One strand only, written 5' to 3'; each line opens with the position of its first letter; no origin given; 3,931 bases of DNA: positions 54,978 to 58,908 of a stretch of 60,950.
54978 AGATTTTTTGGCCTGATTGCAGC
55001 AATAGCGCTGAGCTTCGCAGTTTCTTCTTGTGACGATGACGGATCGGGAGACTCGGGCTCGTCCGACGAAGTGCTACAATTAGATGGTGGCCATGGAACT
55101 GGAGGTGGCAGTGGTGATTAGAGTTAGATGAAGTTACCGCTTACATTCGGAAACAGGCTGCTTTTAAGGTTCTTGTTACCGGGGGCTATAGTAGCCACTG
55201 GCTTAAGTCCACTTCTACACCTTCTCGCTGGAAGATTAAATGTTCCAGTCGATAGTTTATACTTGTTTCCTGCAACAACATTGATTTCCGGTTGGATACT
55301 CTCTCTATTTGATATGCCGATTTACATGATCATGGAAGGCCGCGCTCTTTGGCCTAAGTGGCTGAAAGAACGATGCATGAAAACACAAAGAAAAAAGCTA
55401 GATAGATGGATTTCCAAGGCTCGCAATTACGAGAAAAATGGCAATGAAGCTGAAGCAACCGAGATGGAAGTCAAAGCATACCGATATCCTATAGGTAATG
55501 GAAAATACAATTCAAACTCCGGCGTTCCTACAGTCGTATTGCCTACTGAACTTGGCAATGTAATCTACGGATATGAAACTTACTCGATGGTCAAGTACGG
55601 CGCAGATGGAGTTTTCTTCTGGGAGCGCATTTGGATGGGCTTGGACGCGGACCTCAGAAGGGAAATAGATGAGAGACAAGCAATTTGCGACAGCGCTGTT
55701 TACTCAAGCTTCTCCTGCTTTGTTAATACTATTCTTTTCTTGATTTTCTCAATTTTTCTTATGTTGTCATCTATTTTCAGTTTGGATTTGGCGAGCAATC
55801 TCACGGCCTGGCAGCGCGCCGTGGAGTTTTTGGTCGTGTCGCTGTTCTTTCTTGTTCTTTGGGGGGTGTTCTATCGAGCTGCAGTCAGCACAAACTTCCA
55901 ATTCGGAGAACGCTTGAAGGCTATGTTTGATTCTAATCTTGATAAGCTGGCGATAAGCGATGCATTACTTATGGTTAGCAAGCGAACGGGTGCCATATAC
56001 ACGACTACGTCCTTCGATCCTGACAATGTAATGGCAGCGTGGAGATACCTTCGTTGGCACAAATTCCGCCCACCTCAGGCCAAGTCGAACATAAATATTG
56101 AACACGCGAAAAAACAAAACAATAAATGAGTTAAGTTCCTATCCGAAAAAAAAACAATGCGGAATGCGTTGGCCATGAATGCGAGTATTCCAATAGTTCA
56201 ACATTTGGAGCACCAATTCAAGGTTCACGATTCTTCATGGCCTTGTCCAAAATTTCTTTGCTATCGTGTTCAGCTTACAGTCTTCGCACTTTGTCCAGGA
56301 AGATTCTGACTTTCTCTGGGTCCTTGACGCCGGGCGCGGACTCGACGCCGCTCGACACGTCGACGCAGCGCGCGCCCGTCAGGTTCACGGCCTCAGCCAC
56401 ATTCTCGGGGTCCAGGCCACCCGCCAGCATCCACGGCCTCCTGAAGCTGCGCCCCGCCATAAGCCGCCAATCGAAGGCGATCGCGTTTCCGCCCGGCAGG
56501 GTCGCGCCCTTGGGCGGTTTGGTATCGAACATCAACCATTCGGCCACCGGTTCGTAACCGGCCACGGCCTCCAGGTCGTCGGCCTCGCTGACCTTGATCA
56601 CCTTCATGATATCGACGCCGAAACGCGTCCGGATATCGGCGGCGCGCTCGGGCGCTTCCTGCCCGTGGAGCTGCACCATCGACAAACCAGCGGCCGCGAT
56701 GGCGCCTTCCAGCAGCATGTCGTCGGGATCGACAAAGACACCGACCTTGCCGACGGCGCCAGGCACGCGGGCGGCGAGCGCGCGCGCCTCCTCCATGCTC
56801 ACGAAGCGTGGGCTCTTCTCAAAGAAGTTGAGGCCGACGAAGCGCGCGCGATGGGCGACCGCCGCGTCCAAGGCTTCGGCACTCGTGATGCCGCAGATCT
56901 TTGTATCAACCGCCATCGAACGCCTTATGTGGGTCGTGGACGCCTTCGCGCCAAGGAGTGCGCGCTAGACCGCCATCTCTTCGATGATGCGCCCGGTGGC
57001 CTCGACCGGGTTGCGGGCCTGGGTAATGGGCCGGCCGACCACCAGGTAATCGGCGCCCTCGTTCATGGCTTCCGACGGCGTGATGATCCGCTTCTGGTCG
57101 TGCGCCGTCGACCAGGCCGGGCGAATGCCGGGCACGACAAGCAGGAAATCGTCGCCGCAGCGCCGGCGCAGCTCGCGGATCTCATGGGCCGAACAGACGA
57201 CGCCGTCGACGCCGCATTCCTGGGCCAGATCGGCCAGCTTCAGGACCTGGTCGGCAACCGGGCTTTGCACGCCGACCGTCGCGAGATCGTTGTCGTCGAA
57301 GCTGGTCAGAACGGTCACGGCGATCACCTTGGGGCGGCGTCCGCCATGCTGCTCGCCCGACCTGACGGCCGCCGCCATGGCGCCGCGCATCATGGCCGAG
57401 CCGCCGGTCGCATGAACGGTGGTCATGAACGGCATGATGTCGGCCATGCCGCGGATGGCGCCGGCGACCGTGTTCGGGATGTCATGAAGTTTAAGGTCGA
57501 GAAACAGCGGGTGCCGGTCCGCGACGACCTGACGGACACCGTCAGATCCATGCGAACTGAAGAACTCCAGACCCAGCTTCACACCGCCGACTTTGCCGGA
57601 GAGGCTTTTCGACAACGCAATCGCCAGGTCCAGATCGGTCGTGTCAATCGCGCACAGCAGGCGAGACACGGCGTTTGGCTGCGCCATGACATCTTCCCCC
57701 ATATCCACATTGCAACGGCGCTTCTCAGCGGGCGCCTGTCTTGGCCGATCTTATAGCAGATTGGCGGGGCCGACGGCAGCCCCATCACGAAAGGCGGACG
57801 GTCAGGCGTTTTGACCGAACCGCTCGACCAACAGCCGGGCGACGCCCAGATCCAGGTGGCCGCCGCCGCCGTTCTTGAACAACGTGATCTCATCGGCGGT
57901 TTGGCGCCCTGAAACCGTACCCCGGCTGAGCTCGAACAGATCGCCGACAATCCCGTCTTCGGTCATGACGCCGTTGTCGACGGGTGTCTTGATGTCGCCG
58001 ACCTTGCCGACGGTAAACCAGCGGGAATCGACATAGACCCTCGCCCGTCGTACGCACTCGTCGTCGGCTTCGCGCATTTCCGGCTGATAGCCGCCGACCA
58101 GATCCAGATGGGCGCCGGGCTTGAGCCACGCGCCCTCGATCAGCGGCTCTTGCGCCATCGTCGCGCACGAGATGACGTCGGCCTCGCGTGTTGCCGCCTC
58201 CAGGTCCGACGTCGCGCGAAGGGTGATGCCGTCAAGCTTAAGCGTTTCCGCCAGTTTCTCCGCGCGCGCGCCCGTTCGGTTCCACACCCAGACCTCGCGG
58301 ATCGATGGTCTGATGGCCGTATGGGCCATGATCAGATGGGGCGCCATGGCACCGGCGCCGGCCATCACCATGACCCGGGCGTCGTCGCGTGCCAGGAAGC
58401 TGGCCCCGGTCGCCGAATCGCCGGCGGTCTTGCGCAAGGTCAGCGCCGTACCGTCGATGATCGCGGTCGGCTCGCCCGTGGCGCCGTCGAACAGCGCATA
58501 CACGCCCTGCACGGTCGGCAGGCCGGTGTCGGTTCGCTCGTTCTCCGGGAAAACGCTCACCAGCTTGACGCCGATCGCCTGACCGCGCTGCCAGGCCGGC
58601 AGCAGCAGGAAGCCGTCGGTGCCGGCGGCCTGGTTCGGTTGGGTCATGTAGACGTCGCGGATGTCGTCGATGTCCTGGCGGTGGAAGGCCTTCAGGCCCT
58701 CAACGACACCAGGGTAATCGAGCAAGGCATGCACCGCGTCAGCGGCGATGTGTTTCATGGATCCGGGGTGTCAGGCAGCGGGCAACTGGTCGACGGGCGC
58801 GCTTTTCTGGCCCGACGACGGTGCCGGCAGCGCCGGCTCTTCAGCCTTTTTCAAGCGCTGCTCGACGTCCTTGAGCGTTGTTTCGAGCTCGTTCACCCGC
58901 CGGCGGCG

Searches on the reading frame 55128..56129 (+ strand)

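Call 3: search_protein_families(library=pfam, proteins=[window:55128-56129:+], max_evalue=1)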
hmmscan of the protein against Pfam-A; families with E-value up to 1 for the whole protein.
window:55128-56129:+ (333 aa): 1 family
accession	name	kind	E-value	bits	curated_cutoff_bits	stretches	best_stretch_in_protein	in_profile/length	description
PF07332.16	Phage_holin_3_6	-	0.074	13.5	28.4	1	202-254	38-92/116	Putative Actinobacterial Holin-X, holin superfamily III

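Call 4: search_protein_families(library=ncbifam, proteins=[window:55128-56129:+], max_evalue=1)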
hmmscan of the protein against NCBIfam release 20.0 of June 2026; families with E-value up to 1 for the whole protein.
window:55128-56129:+ (333 aa): 2 families
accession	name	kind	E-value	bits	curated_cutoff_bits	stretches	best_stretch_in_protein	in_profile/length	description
NF045962.1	MAG2810_fam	equivalog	0.055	12.4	175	1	181-257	39-116/394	MAG2810 family protein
NF053846.1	glyco_with_XrtP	equivalog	0.061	12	520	1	201-259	333-397/440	XrtP-associated glycosyltransferase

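Call 69: search_protein_families(library=padloc, proteins=[window:55128-56129:+], max_evalue=0.01)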
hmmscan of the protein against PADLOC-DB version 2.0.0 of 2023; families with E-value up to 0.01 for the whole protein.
window:55128-56129:+ (333 aa): 0 families

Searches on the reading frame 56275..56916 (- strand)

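Call 91: search_protein_families(library=pfam, proteins=[window:56275-56916:-], max_evalue=0.00001)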
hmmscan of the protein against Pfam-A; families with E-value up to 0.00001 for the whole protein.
window:56275-56916:- (213 aa): 1 family
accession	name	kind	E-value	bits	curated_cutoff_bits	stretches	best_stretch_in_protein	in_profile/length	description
PF00697.28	PRAI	-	8.8e-43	146.7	22.7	1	6-208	2-192/193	N-(5'phosphoribosyl)anthranilate (PRA) isomerase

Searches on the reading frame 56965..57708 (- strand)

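Call 91: search_protein_families(library=pfam, proteins=[window:56965-57708:-], max_evalue=0.00001)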
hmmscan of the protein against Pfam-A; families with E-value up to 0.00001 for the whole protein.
window:56965-57708:- (247 aa): 1 family
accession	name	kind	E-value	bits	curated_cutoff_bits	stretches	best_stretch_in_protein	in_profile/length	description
PF00215.30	OMPdecase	-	5.4e-54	183.9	27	1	16-240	2-220/221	Orotidine 5'-phosphate decarboxylase / HUMPS family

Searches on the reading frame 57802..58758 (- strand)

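Call 91: search_protein_families(library=pfam, proteins=[window:57802-58758:-], max_evalue=0.00001)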
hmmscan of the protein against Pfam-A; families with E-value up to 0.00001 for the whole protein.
window:57802-58758:- (318 aa): 2 families
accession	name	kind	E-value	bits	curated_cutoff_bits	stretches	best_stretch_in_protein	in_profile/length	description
PF02423.21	OCD_Mu_crystall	-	1.4e-52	179.1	24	1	49-314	52-310/314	Ornithine cyclodeaminase/mu-crystallin family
PF01488.26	Shikimate_DH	-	4e-12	46.8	24.3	1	126-213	12-96/138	Shikimate / quinate 5-dehydrogenase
